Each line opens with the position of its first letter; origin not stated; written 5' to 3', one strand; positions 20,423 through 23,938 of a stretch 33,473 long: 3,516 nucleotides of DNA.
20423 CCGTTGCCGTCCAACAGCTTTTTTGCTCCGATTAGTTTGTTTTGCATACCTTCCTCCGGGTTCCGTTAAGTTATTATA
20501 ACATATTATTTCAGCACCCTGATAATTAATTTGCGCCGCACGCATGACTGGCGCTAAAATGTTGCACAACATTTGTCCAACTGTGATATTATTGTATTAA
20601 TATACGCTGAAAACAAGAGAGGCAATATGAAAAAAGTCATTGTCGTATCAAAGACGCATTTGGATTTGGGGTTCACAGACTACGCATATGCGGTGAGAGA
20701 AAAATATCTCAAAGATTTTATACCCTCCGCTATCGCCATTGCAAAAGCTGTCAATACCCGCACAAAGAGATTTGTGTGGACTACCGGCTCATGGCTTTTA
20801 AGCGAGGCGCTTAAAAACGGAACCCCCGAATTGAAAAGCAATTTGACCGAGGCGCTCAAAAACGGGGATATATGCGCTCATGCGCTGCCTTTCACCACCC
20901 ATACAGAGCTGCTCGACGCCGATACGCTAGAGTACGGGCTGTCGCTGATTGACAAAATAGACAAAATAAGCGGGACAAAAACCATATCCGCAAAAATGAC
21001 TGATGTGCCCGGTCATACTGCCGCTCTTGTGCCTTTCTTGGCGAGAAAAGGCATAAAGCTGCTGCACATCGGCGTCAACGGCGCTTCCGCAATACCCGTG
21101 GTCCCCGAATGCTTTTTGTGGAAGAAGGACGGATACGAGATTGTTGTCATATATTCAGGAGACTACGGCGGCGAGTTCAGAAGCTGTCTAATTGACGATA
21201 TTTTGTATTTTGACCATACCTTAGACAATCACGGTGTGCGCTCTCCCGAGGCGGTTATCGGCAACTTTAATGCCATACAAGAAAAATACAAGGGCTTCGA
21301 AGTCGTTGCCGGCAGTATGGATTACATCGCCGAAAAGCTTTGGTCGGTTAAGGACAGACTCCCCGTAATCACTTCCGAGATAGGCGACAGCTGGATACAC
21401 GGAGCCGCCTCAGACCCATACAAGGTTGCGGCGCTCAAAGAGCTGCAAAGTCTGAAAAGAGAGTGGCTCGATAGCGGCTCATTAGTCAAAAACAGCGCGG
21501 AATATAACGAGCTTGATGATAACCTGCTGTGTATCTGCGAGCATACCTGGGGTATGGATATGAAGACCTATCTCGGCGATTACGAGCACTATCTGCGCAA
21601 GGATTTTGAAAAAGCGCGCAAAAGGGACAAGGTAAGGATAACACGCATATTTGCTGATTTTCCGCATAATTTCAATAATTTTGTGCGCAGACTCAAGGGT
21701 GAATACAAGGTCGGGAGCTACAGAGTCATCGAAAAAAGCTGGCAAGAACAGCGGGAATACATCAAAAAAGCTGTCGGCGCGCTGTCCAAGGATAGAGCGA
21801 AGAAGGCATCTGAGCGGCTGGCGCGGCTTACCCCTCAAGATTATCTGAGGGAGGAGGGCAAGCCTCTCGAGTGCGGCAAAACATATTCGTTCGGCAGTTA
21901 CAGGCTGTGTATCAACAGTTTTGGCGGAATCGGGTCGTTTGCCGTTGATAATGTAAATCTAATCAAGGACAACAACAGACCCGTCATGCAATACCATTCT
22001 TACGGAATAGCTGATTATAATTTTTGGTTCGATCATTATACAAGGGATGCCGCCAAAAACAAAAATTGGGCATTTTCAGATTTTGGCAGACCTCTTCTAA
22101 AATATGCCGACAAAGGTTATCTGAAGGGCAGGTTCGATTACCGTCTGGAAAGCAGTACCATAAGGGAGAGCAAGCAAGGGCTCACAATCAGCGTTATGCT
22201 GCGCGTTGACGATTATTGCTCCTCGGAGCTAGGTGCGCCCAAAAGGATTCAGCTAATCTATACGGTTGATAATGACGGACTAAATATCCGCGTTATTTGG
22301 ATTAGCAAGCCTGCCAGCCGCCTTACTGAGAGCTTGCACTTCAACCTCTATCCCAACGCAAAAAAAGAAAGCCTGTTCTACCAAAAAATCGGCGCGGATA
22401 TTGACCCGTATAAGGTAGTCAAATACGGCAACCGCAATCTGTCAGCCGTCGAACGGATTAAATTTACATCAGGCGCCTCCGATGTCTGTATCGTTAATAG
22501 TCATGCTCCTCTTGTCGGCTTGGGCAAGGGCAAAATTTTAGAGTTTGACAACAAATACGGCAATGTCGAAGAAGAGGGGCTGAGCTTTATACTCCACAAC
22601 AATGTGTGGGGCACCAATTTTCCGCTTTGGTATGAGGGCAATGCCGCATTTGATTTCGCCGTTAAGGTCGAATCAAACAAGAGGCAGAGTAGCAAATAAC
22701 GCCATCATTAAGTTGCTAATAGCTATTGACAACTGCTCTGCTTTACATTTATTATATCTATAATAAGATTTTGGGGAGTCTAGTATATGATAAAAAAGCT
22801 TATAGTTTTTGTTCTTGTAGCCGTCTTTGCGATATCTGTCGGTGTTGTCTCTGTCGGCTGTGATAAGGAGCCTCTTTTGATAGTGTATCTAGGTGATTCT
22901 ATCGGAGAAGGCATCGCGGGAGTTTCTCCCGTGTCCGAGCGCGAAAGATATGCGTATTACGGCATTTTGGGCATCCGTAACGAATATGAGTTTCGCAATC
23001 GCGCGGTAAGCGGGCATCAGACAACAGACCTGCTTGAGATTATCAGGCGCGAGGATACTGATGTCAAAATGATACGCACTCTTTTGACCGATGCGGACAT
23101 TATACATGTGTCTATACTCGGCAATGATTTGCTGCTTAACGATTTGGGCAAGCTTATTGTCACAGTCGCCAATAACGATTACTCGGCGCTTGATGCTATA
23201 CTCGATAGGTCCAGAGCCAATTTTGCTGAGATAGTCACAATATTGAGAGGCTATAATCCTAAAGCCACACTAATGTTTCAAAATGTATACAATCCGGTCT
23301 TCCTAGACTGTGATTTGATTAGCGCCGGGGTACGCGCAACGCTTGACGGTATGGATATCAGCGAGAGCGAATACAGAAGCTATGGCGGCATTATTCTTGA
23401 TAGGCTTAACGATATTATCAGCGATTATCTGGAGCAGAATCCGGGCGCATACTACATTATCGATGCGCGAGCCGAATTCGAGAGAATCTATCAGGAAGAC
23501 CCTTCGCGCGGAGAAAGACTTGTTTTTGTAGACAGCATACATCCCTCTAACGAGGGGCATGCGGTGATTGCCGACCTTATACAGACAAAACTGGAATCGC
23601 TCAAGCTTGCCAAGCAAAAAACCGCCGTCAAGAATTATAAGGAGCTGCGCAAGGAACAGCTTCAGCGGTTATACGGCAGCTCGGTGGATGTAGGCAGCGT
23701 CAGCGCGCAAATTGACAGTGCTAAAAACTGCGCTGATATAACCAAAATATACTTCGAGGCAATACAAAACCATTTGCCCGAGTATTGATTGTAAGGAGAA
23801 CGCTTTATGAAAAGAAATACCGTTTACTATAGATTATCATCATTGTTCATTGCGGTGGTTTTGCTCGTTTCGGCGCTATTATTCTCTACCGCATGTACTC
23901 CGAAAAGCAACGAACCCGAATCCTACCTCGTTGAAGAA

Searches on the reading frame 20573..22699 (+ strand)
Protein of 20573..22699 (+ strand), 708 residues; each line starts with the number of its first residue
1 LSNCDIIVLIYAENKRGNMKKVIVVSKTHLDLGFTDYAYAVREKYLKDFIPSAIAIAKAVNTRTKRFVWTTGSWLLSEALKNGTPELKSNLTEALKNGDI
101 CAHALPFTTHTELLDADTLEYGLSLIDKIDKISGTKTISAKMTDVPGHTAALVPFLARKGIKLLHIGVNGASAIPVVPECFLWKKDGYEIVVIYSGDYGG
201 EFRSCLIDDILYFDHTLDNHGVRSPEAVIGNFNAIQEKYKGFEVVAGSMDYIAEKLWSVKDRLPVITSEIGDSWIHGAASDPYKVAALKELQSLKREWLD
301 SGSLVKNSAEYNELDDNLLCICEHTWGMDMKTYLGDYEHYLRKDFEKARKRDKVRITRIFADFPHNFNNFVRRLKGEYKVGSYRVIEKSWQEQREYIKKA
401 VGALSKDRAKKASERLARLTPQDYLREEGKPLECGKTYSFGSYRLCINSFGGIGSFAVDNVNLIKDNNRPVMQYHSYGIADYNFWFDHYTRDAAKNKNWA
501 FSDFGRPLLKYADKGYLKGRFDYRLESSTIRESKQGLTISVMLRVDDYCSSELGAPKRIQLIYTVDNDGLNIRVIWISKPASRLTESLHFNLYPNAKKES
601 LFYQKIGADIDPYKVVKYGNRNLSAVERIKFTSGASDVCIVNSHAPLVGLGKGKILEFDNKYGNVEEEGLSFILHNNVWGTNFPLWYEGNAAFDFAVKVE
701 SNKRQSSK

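Call 6: search_protein_families(library=pfam, proteins=[window:20573-22699:+])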
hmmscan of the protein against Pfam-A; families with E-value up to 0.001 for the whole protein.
window:20573-22699:+ (708 aa): 1 family
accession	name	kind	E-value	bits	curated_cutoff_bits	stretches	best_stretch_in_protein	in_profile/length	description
PF16477.11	DUF5054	-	4.2e-74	250.5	37.6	1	278-568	1-288/291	Domain of unknown function (DUF5054)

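Call 30: search_protein_families(library=pfam, proteins=[window:20573-22699:+], max_evalue=0.01)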
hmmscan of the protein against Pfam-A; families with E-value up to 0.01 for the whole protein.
window:20573-22699:+ (708 aa): 1 family
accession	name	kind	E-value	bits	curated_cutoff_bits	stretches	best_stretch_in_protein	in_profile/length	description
PF16477.11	DUF5054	-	4.2e-74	250.5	37.6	1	278-568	1-288/291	Domain of unknown function (DUF5054)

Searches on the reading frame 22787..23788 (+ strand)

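Call 6: search_protein_families(library=pfam, proteins=[window:22787-23788:+])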
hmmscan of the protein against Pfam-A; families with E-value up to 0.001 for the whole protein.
window:22787-23788:+ (333 aa): 2 families
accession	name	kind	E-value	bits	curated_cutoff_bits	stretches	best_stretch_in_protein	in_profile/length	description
PF13472.12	Lipase_GDSL_2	-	8.5e-10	39.8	32.9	1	35-260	2-178/178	GDSL-like Lipase/Acylhydrolase family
PF00657.28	Lipase_GDSL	-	7.7e-09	36.4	23.6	1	32-265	1-208/208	GDSL-like Lipase/Acylhydrolase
